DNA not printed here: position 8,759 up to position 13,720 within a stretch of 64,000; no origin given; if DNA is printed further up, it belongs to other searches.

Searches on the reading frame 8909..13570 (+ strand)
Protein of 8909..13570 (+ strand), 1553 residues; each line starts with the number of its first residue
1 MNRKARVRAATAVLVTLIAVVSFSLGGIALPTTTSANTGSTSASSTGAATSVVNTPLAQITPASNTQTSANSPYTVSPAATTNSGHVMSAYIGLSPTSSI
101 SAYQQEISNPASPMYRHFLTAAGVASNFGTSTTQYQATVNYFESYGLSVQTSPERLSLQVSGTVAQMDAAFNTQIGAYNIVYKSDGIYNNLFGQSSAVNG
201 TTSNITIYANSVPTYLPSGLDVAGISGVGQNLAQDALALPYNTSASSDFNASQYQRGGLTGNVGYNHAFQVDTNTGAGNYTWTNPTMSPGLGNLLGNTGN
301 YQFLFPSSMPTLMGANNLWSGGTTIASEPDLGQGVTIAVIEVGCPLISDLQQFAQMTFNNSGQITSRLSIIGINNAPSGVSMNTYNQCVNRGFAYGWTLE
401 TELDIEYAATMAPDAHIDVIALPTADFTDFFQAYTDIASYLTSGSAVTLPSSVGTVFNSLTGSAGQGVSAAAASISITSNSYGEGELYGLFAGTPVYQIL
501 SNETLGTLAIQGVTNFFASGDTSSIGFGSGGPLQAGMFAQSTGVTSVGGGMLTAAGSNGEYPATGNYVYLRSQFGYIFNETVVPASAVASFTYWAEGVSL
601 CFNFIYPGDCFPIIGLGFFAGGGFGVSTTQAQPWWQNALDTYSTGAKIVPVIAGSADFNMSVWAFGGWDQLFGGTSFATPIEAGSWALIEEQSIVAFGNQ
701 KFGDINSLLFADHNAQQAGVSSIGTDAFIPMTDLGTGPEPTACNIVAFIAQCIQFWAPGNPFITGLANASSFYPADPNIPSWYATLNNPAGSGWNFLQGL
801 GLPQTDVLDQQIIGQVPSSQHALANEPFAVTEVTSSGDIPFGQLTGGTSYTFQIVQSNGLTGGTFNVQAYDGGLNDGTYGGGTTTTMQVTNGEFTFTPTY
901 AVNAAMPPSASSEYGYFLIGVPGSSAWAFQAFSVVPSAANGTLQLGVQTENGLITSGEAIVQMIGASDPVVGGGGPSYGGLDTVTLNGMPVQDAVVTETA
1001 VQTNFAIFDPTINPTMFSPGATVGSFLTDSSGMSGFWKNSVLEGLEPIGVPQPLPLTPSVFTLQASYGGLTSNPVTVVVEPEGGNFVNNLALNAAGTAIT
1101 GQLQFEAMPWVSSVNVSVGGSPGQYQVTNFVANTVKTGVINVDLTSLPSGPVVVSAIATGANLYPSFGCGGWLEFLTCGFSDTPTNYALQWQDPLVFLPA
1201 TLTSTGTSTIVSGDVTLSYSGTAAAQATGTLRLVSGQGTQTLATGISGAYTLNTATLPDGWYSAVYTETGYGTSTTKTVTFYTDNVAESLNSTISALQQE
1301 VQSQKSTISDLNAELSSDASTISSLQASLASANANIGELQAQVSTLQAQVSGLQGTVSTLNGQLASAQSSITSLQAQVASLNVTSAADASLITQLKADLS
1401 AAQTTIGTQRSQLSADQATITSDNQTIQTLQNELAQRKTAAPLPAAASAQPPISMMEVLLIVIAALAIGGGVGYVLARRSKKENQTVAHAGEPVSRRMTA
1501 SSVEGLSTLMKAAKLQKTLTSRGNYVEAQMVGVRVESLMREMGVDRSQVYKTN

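Call 78: search_protein_families(library=pfam, proteins=[window:8909-13570:+], max_evalue=0.01)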
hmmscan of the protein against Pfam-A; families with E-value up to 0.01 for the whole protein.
window:8909-13570:+ (1553 aa): 18 families
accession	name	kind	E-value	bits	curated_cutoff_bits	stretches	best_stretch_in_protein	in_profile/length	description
PF09286.16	Pro-kuma_activ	-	8.1e-16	59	23.5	1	83-184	10-114/143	Pro-kumamolisin, activation domain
PF05557.18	MAD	-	2e-05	23.7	30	1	1288-1439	279-429/661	Mitotic checkpoint protein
PF08614.16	ATG16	-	2.1e-05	25.2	33.7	1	1298-1408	59-169/200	Autophagy protein 16 (ATG16)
PF11559.13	ADIP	-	0.00011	22.8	34.3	1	1287-1363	54-130/151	Afadin- and alpha -actinin-Binding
PF15742.10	DUF4686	-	0.00013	21.6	31.3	1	1289-1436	45-197/384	Domain of unknown function (DUF4686)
PF04102.17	SlyX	-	0.00018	22.5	30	0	1340-1382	2-44/67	SlyX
PF13118.11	DUF3972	-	0.00031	21.6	26.2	0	1274-1330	67-123/125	Protein of unknown function (DUF3972)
PF05791.16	Bacillus_HBL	-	0.0013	19.1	29.1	0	1288-1351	108-175/177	Bacillus haemolytic enterotoxin (HBL)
PF16515.11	HIP1_clath_bdg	-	0.0016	19.2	28.8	1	1283-1349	29-95/99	Clathrin-binding domain of Huntingtin-interacting protein 1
PF12795.12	MscS_porin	-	0.0016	18.5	34.4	1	1297-1440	69-213/238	Mechanosensitive ion channel porin domain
PF13166.12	AAA_13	-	0.0022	17.2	36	1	1275-1436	311-469/713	AAA domain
PF08702.15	Fib_alpha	-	0.0027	18.3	29.9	0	1339-1438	26-129/143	Fibrinogen alpha/beta chain family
PF19220.6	Rod_CreS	-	0.0027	17.2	100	1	1320-1439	6-125/359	Crescentin, rod domain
PF06810.17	Phage_scaffold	-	0.003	18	35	1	1304-1392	12-104/170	Phage capsid assembly scaffolding protein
PF16043.11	DUF4795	-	0.0057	16.5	34.8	0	1333-1435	6-105/208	Domain of unknown function (DUF4795)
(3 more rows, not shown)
